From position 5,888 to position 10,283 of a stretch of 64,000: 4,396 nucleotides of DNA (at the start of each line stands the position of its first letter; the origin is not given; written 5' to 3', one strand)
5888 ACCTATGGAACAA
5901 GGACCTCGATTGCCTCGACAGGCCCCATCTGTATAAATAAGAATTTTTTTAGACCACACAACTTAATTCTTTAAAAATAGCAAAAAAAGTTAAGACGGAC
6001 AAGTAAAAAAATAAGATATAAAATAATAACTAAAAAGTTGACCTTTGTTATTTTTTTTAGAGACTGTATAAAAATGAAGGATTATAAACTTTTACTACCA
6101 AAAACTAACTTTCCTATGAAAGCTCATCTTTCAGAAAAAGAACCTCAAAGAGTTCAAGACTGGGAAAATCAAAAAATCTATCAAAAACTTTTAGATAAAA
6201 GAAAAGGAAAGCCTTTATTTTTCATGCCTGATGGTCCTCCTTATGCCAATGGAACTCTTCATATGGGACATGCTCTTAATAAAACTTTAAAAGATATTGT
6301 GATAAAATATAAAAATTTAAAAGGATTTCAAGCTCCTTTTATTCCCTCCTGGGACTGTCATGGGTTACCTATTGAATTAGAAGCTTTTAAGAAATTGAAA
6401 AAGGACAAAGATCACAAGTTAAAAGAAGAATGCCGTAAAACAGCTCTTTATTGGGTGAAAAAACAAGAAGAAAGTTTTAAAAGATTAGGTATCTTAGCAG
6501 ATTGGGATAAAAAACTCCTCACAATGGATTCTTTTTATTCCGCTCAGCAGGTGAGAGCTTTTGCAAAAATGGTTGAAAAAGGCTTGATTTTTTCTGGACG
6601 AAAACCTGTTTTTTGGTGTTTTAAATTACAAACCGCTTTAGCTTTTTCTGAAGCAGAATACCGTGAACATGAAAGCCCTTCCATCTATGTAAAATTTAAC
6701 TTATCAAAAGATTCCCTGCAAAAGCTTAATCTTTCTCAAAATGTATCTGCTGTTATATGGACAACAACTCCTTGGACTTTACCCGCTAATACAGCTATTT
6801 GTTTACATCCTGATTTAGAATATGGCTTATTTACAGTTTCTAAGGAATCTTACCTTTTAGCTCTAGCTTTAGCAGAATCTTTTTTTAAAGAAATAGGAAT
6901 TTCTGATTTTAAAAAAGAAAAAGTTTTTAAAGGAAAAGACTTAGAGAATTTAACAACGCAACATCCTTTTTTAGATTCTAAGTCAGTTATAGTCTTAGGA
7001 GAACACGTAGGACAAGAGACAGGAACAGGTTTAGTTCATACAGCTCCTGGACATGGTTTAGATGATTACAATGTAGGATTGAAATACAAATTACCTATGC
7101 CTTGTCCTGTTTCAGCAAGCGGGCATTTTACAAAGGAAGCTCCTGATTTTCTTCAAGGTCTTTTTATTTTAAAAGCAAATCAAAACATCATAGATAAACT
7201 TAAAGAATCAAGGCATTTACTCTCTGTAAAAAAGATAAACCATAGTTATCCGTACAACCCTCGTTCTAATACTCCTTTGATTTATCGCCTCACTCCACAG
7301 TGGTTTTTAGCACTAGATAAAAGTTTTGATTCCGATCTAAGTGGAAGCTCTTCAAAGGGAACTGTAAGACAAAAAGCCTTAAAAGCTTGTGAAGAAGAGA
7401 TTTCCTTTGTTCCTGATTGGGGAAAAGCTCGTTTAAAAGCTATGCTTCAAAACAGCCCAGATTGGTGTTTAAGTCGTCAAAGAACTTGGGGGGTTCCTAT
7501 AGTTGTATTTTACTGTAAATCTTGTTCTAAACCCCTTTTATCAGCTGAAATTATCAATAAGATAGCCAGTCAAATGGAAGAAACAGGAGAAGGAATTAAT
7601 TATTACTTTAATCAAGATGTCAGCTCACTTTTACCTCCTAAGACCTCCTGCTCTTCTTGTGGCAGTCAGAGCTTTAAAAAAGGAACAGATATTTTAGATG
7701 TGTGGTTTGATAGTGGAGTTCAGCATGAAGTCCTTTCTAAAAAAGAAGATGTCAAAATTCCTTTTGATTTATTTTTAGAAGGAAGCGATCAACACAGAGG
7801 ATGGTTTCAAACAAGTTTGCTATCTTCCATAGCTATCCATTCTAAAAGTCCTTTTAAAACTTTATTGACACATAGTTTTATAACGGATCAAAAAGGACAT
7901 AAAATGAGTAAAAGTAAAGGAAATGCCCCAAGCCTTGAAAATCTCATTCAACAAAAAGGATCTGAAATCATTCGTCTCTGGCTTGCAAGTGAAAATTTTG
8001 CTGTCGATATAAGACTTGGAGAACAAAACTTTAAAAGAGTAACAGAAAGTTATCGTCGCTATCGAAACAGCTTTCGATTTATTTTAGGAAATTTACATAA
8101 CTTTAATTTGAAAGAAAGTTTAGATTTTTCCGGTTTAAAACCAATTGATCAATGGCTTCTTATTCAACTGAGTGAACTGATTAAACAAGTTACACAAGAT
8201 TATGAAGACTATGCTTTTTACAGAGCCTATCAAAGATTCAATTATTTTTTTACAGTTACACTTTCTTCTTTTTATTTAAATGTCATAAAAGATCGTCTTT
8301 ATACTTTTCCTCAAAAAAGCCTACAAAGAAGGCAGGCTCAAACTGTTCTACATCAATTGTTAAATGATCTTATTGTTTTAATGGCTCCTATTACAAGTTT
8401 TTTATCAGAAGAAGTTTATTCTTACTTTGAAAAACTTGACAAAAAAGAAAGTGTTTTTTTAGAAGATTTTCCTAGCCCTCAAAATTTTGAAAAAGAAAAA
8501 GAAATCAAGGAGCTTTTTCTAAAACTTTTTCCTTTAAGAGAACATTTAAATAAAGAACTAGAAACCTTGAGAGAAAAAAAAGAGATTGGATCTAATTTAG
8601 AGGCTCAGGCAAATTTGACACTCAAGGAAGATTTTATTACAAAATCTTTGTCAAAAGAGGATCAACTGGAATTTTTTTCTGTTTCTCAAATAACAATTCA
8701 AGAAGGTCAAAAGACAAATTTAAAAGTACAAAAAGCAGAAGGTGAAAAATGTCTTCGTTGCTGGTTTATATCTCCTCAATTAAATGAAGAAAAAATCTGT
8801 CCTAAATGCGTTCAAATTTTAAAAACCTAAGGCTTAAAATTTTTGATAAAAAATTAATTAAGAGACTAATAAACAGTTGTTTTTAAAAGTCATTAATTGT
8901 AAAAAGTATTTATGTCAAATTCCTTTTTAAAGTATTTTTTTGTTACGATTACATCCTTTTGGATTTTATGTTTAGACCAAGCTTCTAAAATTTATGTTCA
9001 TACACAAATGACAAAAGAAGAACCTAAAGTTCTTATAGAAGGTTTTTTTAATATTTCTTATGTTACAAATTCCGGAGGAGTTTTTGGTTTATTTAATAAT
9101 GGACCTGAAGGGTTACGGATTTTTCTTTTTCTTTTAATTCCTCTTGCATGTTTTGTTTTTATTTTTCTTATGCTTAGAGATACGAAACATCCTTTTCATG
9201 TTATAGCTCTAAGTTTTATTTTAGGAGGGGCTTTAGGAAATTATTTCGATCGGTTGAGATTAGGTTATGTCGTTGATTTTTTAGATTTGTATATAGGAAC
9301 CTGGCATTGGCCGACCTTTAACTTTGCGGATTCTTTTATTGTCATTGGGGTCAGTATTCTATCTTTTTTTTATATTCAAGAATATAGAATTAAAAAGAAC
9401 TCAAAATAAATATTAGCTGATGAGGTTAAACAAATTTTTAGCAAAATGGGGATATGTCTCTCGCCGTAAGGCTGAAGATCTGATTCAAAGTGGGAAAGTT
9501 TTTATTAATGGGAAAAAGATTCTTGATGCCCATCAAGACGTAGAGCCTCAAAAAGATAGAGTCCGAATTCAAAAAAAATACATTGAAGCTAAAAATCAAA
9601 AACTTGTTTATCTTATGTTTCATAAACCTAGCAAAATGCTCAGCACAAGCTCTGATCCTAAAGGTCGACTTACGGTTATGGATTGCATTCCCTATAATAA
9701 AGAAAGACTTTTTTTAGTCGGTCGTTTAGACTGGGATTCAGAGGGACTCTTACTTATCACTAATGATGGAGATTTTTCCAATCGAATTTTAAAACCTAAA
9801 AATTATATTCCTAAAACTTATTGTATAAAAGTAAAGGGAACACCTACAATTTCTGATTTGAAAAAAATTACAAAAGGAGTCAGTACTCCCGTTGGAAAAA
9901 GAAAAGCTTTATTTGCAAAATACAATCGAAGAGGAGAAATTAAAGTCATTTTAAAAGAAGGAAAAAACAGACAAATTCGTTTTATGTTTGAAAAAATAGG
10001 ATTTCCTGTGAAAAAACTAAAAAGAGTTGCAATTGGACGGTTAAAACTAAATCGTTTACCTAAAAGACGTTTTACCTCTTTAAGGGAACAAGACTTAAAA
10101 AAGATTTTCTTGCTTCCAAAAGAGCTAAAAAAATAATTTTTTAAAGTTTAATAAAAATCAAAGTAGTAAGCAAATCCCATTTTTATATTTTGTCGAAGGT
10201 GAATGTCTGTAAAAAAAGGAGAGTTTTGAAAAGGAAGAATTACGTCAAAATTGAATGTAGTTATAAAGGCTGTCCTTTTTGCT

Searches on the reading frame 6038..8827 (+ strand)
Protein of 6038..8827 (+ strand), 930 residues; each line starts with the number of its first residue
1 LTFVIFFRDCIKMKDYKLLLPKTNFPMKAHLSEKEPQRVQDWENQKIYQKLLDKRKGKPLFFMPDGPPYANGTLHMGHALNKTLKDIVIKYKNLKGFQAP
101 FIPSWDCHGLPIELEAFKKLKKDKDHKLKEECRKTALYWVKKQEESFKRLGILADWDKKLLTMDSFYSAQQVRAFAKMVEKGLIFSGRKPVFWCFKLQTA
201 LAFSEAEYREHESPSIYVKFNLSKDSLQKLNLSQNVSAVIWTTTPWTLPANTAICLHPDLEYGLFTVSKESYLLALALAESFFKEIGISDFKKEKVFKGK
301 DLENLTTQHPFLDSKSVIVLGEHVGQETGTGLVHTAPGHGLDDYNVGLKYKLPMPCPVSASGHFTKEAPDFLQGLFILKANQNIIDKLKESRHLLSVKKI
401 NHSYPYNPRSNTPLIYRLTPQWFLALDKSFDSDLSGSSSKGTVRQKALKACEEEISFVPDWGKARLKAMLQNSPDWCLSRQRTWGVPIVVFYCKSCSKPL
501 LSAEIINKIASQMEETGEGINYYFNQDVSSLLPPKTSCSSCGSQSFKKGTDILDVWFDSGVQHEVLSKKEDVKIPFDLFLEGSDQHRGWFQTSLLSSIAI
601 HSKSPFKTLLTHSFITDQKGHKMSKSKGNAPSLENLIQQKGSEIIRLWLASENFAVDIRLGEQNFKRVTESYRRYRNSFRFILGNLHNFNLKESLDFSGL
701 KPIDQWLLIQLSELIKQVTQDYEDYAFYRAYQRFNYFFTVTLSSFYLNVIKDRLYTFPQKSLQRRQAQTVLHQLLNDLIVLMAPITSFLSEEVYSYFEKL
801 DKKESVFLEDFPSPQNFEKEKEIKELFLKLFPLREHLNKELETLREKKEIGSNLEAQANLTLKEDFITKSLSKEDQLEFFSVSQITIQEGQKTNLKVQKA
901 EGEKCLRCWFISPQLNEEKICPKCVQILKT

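Call 52: search_protein_families(library=pfam, proteins=[window:6038-8827:+], max_evalue=0.00001)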
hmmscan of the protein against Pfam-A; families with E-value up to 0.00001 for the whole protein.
window:6038-8827:+ (930 aa): 4 families
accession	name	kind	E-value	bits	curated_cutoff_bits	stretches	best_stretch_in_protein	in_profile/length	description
PF00133.28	tRNA-synt_1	-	6.9e-119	397.7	22.7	1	38-660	2-413/414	tRNA synthetases class I (I, L, M and V)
PF08264.19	Anticodon_1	-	3.5e-35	121.5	25.1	1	704-858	1-146/148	Anticodon-binding domain of tRNA ligase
PF09334.17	tRNA-synt_1g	-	5.9e-17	61.9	20.1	1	68-202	8-131/391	tRNA synthetases class I (M)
PF01921.24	tRNA-synt_1f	-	2.9e-06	26.9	27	1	600-679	262-339/360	tRNA synthetases class I (K)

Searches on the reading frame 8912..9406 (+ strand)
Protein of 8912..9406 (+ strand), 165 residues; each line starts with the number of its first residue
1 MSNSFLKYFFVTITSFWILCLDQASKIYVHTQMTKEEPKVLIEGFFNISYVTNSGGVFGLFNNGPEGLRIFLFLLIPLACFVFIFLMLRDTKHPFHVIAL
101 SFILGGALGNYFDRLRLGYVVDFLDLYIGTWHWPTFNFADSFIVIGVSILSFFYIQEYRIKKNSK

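Call 52: search_protein_families(library=pfam, proteins=[window:8912-9406:+], max_evalue=0.00001)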
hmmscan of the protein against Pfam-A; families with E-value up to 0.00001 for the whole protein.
window:8912-9406:+ (165 aa): 1 family
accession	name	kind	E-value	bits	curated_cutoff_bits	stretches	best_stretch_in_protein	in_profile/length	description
PF01252.23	Peptidase_A8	-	5.8e-39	134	25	1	16-153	3-139/142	Signal peptidase (SPase) II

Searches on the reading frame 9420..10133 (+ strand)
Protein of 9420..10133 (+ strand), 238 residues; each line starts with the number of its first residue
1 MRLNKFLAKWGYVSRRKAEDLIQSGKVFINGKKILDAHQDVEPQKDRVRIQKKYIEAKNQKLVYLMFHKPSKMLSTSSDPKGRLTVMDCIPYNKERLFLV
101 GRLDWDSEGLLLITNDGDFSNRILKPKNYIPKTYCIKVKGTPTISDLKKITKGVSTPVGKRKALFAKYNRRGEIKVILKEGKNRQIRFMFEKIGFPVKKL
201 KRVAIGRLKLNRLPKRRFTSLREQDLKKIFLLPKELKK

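Call 52: search_protein_families(library=pfam, proteins=[window:9420-10133:+], max_evalue=0.00001)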
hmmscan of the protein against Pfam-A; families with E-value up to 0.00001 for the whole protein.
window:9420-10133:+ (238 aa): 2 families
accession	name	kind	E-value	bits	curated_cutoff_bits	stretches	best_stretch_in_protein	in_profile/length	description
PF00849.27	PseudoU_synth_2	-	2.1e-18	67.4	26.8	1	64-191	2-151/152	RNA pseudouridylate synthase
PF01479.30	S4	-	3e-12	46.5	22.8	1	1-43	1-44/48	S4 domain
